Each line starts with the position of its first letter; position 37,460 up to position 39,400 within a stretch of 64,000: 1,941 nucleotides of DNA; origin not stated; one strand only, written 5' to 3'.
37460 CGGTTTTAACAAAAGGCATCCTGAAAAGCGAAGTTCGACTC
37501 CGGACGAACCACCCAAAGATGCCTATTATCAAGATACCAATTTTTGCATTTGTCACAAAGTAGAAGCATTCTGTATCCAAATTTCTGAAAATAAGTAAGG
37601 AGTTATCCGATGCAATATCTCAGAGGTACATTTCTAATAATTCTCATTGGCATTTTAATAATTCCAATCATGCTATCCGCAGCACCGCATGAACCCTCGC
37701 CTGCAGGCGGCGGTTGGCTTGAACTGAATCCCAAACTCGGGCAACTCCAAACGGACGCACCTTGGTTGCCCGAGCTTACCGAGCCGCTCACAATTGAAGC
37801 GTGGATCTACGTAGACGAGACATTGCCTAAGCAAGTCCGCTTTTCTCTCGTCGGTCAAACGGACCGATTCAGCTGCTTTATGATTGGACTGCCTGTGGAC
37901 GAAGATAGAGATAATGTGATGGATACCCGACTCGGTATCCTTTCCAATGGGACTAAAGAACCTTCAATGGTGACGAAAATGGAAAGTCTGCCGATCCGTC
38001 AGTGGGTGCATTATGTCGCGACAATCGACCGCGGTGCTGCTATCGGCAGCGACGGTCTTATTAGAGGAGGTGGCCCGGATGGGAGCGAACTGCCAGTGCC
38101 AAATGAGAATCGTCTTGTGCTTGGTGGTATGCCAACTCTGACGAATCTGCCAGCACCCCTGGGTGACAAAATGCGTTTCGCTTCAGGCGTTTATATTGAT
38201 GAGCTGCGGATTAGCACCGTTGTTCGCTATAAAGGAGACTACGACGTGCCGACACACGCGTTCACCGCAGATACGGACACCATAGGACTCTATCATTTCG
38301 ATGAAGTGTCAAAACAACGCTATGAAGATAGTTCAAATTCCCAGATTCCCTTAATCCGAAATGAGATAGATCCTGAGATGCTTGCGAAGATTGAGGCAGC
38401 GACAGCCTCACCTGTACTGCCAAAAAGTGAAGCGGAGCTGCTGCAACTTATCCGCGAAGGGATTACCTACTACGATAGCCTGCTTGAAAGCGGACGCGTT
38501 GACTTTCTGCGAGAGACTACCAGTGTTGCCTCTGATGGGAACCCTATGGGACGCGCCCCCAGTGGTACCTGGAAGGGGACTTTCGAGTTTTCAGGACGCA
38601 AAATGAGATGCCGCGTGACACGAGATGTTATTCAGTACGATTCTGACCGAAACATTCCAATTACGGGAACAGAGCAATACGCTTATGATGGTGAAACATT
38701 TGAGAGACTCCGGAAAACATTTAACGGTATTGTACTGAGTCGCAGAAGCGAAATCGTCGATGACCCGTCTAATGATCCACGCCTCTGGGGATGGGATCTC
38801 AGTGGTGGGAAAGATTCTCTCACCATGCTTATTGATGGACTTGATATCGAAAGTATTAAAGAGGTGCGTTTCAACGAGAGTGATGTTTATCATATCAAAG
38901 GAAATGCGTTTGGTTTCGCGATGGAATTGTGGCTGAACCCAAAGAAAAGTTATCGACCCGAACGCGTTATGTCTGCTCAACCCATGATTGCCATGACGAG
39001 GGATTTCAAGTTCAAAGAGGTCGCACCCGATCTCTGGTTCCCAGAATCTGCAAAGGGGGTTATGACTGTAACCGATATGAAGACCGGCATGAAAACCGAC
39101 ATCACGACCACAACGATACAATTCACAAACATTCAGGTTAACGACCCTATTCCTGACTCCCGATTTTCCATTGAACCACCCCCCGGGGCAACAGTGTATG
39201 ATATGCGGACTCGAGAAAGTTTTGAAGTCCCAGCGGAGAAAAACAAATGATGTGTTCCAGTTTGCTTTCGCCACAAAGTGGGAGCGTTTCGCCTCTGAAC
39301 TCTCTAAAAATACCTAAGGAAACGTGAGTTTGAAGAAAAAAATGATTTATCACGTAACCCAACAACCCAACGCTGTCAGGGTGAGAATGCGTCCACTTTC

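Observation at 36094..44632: Cluster of secreted paralogs (3x LamG + LolA-like fusion) with CarbopepD_reg and LolA-like proteins downstream of an ECF sigma-sensor fusion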

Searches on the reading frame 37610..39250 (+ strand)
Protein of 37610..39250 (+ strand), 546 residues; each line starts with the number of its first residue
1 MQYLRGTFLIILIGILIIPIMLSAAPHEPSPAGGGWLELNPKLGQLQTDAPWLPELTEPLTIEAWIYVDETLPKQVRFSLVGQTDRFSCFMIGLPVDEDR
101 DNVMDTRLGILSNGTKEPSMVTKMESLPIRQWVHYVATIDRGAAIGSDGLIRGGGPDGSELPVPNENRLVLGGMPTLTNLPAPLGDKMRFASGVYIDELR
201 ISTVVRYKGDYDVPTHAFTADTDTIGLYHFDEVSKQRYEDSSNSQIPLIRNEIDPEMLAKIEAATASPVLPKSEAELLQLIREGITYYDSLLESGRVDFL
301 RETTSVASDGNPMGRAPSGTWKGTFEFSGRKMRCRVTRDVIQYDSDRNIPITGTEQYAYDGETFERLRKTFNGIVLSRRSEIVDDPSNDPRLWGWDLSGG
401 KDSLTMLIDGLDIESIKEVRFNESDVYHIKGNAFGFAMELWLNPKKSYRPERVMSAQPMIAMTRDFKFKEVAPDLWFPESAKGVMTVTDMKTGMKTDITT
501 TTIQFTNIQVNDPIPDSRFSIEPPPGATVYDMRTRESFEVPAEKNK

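Call 4: search_protein_families(library=pfam, proteins=[window:37610-39250:+], max_evalue=1)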
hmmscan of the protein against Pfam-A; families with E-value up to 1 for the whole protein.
window:37610-39250:+ (546 aa): 3 families
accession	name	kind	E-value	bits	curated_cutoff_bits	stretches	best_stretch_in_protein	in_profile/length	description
PF13385.13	Laminin_G_3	-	7.9e-08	33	27.6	1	57-185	16-126/151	Concanavalin A-like lectin/glucanases superfamily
PF17131.11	LolA_like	-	0.036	14.2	30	1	480-520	138-178/184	Outer membrane lipoprotein-sorting protein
PF09865.15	DUF2092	-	0.06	13.2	21.2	1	466-528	145-207/212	Predicted periplasmic protein (DUF2092)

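Call 8: find_homologous_proteins(query=window:37610-39247:+, max_evalue=0.001)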
Query window:37610-39247:+ (546 aa): 222 proteins with E <= 0.001 among 8000 candidates; the best 120 are listed.
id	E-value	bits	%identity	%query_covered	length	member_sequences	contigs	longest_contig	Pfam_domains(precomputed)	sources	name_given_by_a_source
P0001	0.0e+0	1252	100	100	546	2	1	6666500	PF13385.14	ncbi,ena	-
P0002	0.0e+0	1116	89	100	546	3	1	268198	PF13385.14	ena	-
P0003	0.0e+0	1108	89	100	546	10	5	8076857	PF13385.14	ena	-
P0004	0.0e+0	1099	88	100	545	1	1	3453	PF13385.14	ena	-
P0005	0.0e+0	1094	88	100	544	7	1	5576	PF13385.14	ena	-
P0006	0.0e+0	1086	86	100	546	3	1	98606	PF13385.14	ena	-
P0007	0.0e+0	1081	86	100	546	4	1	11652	PF13385.14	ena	-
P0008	0.0e+0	1076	85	100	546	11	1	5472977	PF13385.14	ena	-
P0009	0.0e+0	1075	86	100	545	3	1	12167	PF13385.14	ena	-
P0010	0.0e+0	1063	86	96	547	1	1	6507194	PF13385.14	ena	-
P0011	0.0e+0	1060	84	100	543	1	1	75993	PF13385.14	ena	-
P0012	0.0e+0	1054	85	97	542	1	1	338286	PF13385.14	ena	-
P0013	0.0e+0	1054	85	99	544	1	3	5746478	PF13385.14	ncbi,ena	-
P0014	0.0e+0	1051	86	97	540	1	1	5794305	PF13385.14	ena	-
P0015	0.0e+0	1045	85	100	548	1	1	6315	PF13385.14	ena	-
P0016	0.0e+0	1025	84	97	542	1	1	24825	PF13385.14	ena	-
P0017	0.0e+0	1021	84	97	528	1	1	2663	PF13385.14,PF09865.16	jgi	jgi:hypothetical protein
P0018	0.0e+0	1013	82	100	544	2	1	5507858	PF13385.14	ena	-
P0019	0.0e+0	1010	81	100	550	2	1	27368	PF13385.14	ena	-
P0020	0.0e+0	1010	83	97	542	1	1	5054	PF13385.14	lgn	-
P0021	7.1e-298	1007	82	97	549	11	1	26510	PF13385.14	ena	-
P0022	7.7e-298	1007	81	100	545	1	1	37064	PF13385.14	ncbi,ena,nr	ncbi:MAG: hypothetical protein OXL96_24390 [Candidatus Poribacteria bacterium]|nr:hypothetical prote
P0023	2.6e-297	1005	81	100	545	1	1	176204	PF13385.14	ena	-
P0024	3.0e-297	1005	82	100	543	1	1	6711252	PF13385.14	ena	-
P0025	1.6e-296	1002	81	100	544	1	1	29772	PF13385.14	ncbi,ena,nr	ncbi:MAG: hypothetical protein OXU51_10150 [Candidatus Poribacteria bacterium]|nr:hypothetical prote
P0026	5.2e-296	1001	80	100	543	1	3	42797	PF13385.14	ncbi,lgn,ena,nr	ncbi:hypothetical protein F4009_11985 [Candidatus Poribacteria bacterium]|nr:hypothetical protein [C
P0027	8.8e-296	1000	81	100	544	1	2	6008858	PF13385.14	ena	-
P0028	3.1e-295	998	79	100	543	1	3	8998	PF13385.14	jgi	jgi:hypothetical protein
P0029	2.2e-294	995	81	100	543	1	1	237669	PF13385.14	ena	-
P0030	3.3e-294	995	80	99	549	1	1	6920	PF13385.14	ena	-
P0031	4.0e-294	994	80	100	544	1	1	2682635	PF13385.14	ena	-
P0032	6.0e-294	994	80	100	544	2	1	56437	PF13385.14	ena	-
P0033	6.5e-294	994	80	100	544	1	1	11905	PF13385.14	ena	-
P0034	7.0e-294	993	79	100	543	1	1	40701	PF13385.14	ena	-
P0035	3.6e-293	991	80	100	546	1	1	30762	PF13385.14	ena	-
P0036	9.2e-293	990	80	100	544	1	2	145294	PF13385.14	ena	-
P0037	1.1e-292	989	80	99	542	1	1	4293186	PF13385.14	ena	-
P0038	1.8e-292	989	81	100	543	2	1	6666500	PF13385.14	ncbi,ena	-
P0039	7.2e-292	987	79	100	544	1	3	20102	PF13385.14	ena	-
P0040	1.7e-291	986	79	100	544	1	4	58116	PF13385.14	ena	-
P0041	1.7e-291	986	80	100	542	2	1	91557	PF13385.14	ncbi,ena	-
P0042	2.5e-291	985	79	100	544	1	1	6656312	PF13385.14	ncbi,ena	-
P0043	3.9e-291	984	79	100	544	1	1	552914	PF13385.14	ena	-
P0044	2.4e-290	982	80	100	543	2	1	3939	PF13385.14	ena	-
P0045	5.1e-290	981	78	100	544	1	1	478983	PF13385.14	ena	-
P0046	7.2e-290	980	80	100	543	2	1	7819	PF13385.14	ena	-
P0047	1.6e-289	979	79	100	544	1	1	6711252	PF13385.14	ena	-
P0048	2.2e-288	975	79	100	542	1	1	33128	PF13385.14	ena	-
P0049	3.1e-288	975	80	100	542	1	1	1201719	PF13385.14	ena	-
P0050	6.0e-288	974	79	100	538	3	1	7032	PF13385.14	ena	-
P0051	1.6e-287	972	78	100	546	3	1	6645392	PF13385.14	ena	-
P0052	2.1e-287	972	79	100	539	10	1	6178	PF13385.14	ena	-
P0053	8.6e-287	970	79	100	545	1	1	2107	PF13385.14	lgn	-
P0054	1.0e-286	970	79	100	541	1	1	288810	PF13385.14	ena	-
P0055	1.2e-286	970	78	100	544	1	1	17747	PF13385.14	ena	-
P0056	2.8e-286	968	80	97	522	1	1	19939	PF13385.14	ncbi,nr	ncbi:hypothetical protein C6503_10820 [Candidatus Poribacteria bacterium]|nr:MAG: hypothetical prote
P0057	3.1e-286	968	78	100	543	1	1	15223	PF13385.14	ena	-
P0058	4.1e-286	968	78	100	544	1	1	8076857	PF13385.14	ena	-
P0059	2.0e-285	966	81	96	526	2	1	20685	PF13385.14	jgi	-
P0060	2.7e-285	965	79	100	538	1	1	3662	PF13385.14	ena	-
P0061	2.8e-285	965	77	100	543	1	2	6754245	PF13385.14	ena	-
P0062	5.5e-285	964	79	100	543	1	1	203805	PF13385.14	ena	-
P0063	8.7e-285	963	79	100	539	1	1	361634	PF13385.14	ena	-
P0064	3.1e-283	958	78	99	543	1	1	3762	PF13385.14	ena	-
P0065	8.4e-283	957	79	100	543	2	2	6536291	PF13385.14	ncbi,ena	-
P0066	1.4e-282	956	78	100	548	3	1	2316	PF13385.14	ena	-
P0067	3.9e-281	951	77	100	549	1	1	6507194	PF13385.14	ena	-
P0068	7.5e-281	950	78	99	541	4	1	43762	PF13385.14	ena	-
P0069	1.2e-280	950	79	97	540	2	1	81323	PF13385.14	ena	-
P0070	1.7e-280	949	79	97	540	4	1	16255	PF13385.14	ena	-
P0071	6.6e-280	947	77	100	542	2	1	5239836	PF13385.14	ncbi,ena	-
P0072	1.2e-279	947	77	98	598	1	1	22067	PF13385.14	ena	-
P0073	2.4e-279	945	79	97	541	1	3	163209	PF13385.14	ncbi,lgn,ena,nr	ncbi:MAG: hypothetical protein OXH39_21970 [Candidatus Poribacteria bacterium]|nr:hypothetical prote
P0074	5.5e-279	944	79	97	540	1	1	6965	PF13385.14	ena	-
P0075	5.5e-279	944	76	100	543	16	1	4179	PF13385.14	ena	-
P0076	1.0e-278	943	78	100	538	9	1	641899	PF13385.14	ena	-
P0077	6.2e-278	941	76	100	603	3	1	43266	PF13385.14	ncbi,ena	-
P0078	1.7e-277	939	77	100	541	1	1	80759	PF13385.14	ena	-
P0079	2.3e-277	939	77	100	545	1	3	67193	PF13385.14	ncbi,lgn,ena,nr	ncbi:hypothetical protein F4054_05175 [Candidatus Poribacteria bacterium]|nr:hypothetical protein [C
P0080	3.3e-277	938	78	99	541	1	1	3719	PF13385.14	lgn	-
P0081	3.3e-277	938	78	97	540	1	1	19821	PF13385.14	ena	-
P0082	4.6e-277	938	78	99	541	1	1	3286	PF13385.14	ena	-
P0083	1.5e-276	936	78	99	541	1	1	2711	PF13385.14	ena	-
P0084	2.4e-276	936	78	97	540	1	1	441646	PF13385.14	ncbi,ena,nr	ncbi:MAG: hypothetical protein OYL97_23685 [Candidatus Poribacteria bacterium]|nr:hypothetical prote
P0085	3.5e-276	935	78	97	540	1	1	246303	PF13385.14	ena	-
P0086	3.9e-276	935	78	97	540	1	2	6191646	PF13385.14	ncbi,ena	-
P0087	4.9e-276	935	78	97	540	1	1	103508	PF13385.14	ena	-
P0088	1.3e-275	933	77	99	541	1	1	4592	PF13385.14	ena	-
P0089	1.4e-275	933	76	100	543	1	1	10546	PF13385.14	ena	-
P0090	2.3e-275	932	76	100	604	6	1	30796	PF13385.14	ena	-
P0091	2.4e-275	932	77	98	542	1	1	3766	PF13385.14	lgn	-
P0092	2.7e-275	932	76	100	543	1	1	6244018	PF13385.14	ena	-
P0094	5.1e-275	931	76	99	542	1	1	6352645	PF13385.14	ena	-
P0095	6.8e-275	931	76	99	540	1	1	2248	PF13385.14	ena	-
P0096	8.5e-275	930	77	97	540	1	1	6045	PF13385.14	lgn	-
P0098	1.1e-274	930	77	99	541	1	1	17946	PF13385.14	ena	-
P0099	1.3e-274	930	77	97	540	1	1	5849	PF13385.14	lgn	-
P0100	1.7e-274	930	77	99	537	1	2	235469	PF13385.14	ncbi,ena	-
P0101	3.5e-274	928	78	97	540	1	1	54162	PF13385.14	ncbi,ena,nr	ncbi:MAG: hypothetical protein OXN27_06025 [Candidatus Poribacteria bacterium]|nr:hypothetical prote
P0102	1.3e-273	927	77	99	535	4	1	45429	PF13385.14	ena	-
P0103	1.5e-273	926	76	100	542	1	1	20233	PF13385.14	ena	-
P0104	5.7e-273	924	76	99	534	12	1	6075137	PF13385.14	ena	-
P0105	9.4e-273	924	76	100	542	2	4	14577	PF13385.14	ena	-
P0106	9.9e-273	924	75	100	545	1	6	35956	PF13385.14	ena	-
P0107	2.1e-272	923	75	99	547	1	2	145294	PF13385.14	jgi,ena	-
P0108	1.2e-271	920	77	97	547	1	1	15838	PF13385.14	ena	-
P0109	3.5e-271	919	74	100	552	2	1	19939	PF13385.14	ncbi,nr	ncbi:hypothetical protein C6503_10815 [Candidatus Poribacteria bacterium]|nr:MAG: hypothetical prote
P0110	8.3e-271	917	75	100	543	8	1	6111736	PF13385.14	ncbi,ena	-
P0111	2.4e-270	916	74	100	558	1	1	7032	PF13385.14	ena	-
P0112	1.7e-269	913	74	99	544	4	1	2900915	PF13385.14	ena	-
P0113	5.1e-269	911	74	99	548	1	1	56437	PF13385.14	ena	-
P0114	9.6e-269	911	74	99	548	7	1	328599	PF13385.14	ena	-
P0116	1.7e-267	906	74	100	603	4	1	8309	PF13385.14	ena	-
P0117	2.7e-267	906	74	100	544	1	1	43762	PF13385.14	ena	-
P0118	7.5e-267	904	75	97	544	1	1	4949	PF13385.14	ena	-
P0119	1.8e-265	900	73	100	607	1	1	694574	PF13385.14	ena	-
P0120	3.5e-265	899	74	99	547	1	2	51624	PF13385.14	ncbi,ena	-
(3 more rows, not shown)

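Call 32: predict_structure(alignment_id=A4)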
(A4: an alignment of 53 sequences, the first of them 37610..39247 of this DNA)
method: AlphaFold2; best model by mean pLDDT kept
length: 546 residues; sequences in the alignment: 53
mean_pLDDT: 56.4   pTM: 0.48
mean pLDDT of the five models: 56.4, 55.3, 55.1, 54.8, 54.4
residues with pLDDT >= 90: 59; 70-90: 118; 50-70: 125; < 50: 244
segments of 3 or more residues with pLDDT < 50: 1-4, 19-60, 74-76, 78-87, 97-100, 112-119, 131-134, 136-268, 362-367, 372-384, 544-546
pLDDT, mean of each block of 10 residues (from residue 1): 57 60 30 23 25 36 51 49 48 51 55 43 55 46 29 27 30 28 38 45 30 24 28 25 24 38 45 77 82 88 76 68 82 71 51 60 44 40 56 64 71 87 91 85 92 88 92 90 88 85 92 78 57 53 52
secondary structure, 60 per line:
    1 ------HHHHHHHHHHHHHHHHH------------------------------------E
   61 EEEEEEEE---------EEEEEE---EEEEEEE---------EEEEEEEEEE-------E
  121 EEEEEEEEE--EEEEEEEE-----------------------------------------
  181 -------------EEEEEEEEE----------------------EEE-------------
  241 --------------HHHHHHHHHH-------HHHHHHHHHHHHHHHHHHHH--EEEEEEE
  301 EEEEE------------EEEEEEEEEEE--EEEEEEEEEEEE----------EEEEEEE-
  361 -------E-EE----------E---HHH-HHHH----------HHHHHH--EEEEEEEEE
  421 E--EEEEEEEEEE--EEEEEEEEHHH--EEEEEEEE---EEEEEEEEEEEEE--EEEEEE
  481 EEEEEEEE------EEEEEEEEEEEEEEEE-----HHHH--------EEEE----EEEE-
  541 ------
elements in order: H7-23 E60-68 E78-83 E87-93 E103-112 E120-129 E132-139 E194-202 E225-227 H255-264 H272-291 E294-305 E318-328 E331-342 E353-359 H390-393 H404-409 E412-421 E424-433 E436-443 E449-456 E460-472 E475-488 E495-510 H516-519 E528-531 E536-539

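Call 67: fold_search(model_id=the predicted structure, library=pdb)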
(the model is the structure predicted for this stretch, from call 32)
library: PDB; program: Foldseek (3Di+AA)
matches with E <= 10: 995; with E <= 0.001: 23
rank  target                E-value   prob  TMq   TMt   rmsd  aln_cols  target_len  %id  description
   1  4z48_A                2.3e-07  1.00  0.24  0.48  11.0       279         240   12  Crystal structure of a DUF1329 family protein (DESPIG_00262) from Desulfovibrio piger ATCC 29098 at 1.75 A resolution (released 2015-04-22)
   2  8v1k_A                3.4e-06  1.00  0.21  0.51   8.4       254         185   11  Crystal structure of outer membrane lipoprotein carrier protein (LolA) from Francisella tularensis (released 2023-11-29)
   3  4mxt                  4.4e-06  1.00  0.20  0.47  10.8       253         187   13  Crystal structure of an Outer-membrane lipoprotein carrier protein (BACUNI_04723) from Bacteroides uniformis ATCC 8492 a (released 2013-10-16)
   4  2w7q_A                6.4e-06  1.00  0.21  0.48   7.7       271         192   11  Structure of Pseudomonas aeruginosa LolA (released 2009-12-29)
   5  9c89                  9.3e-06  1.00  0.19  0.48   8.8       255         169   12  Crystal structure of outer membrane lipoprotein carrier protein (LolA) from Ehrlichia chaffeensis (released 2024-06-19)
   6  8orn_A                1.0e-05  1.00  0.20  0.46   8.7       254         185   12  Crystal structure of Xanthomonas campestris pv. campestris LolA-LolB complex (released 2023-07-05)
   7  8cgm_A                1.3e-05  1.00  0.19  0.42  10.6       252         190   13  Structure of the lipoprotein transporter LolA from Porphyromonas gingivalis (released 2023-06-21)
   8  9azz_A                1.5e-05  1.00  0.17  0.40  10.1       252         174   12  Crystal structure of outer membrane lipoprotein carrier protein (LolA) from Ehrlichia ruminantium (released 2024-03-20)
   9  7z6w                  1.9e-05  1.00  0.22  0.52   9.6       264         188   12  Complex of E. coli LolA and lipoprotein (released 2022-09-07)
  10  2w7q_B                2.1e-05  1.00  0.21  0.50   7.6       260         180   12  Structure of Pseudomonas aeruginosa LolA (released 2009-12-29)
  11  9azz_B                2.3e-05  1.00  0.16  0.38  11.8       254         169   13  Crystal structure of outer membrane lipoprotein carrier protein (LolA) from Ehrlichia ruminantium (released 2024-03-20)
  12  6f3z_B                2.9e-05  1.00  0.20  0.49   9.1       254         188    9  Complex of E. coli LolA and periplasmic domain of LolC (released 2018-07-25)
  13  8veh_B                3.9e-05  1.00  0.19  0.43   9.8       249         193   14  Crystal structure of outer membrane lipoprotein carrier protein (LolA) from Rickettsia bellii (released 2023-12-27)
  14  4ki3_D                5.4e-05  1.00  0.21  0.54   9.4       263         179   14  1.70 Angstrom resolution crystal structure of outer-membrane lipoprotein carrier protein (lolA) from Yersinia pestis C (released 2013-05-15)
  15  9azz_C                5.4e-05  1.00  0.16  0.37  10.7       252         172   13  Crystal structure of outer membrane lipoprotein carrier protein (LolA) from Ehrlichia ruminantium (released 2024-03-20)
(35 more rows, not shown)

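Call 75: search_protein_families(library=ncbifam, proteins=[window:37610-39250:+], max_evalue=0.01)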
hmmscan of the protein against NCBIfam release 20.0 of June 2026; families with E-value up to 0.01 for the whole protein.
window:37610-39250:+ (546 aa): 1 family
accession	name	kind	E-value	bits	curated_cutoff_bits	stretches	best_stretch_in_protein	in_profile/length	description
TIGR00547.2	lolA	equivalog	0.001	18.5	112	1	499-531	169-201/202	outer membrane lipoprotein periplasmic chaperone LolA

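Call 84: find_encoding_contigs(protein=P0001, flank=8000, max_places=3)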
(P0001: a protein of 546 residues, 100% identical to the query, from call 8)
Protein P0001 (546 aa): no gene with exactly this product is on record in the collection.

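Call 85: find_encoding_contigs(protein=P0003, flank=9000, max_places=3)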
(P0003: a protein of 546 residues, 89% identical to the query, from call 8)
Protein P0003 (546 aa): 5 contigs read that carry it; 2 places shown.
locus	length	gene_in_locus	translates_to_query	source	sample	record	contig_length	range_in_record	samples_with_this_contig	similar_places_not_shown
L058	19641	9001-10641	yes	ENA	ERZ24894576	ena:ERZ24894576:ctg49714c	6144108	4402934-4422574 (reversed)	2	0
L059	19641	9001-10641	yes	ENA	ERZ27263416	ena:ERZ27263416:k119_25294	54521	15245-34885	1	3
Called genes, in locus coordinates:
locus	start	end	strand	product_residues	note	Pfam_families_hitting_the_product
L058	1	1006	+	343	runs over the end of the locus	-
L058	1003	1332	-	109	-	PF06155:GBBH-like_N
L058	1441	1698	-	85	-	PF12837:Fer4_6 (faint), PF12838:Fer4_7, PF00037:Fer4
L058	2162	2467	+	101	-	-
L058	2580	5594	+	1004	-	PF04542:Sigma70_r2, PF07638:Sigma70_ECF (faint), PF08281:Sigma70_r4_2, PF04545:Sigma70_r4, PF14870:PSII_BNR (faint), PF02012:BNR (faint), PF15902:Sortilin-Vps10 (faint), PF25852:DUF6242_C (weak)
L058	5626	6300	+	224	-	PF03412:Peptidase_C39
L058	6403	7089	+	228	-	PF07610:DUF1573 (faint)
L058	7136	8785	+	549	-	PF13385:Laminin_G_3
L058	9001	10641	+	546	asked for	PF13385:Laminin_G_3 (weak)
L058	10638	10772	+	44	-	-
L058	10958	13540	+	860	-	PF01368:DHH, PF02272:DHHA1, PF17768:RecJ_OB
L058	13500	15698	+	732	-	PF01966:HD (weak), PF13328:HD_4, PF04607:RelA_SpoT, PF02824:TGS, PF19296:RelA_AH, PF28438:RelA_RIS, PF01842:ACT, PF13291:ACT_4, +1 more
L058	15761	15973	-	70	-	PF00830:Ribosomal_L28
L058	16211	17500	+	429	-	PF13579:Glyco_trans_4_4 (weak), PF13439:Glyco_transf_4 (weak), PF00534:Glycos_transf_1, PF13692:Glyco_trans_1_4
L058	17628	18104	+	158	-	-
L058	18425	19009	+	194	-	PF04542:Sigma70_r2, PF08281:Sigma70_r4_2, PF04545:Sigma70_r4 (weak)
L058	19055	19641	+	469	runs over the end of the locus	-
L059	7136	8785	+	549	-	PF13385:Laminin_G_3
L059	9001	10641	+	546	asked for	PF13385:Laminin_G_3 (weak)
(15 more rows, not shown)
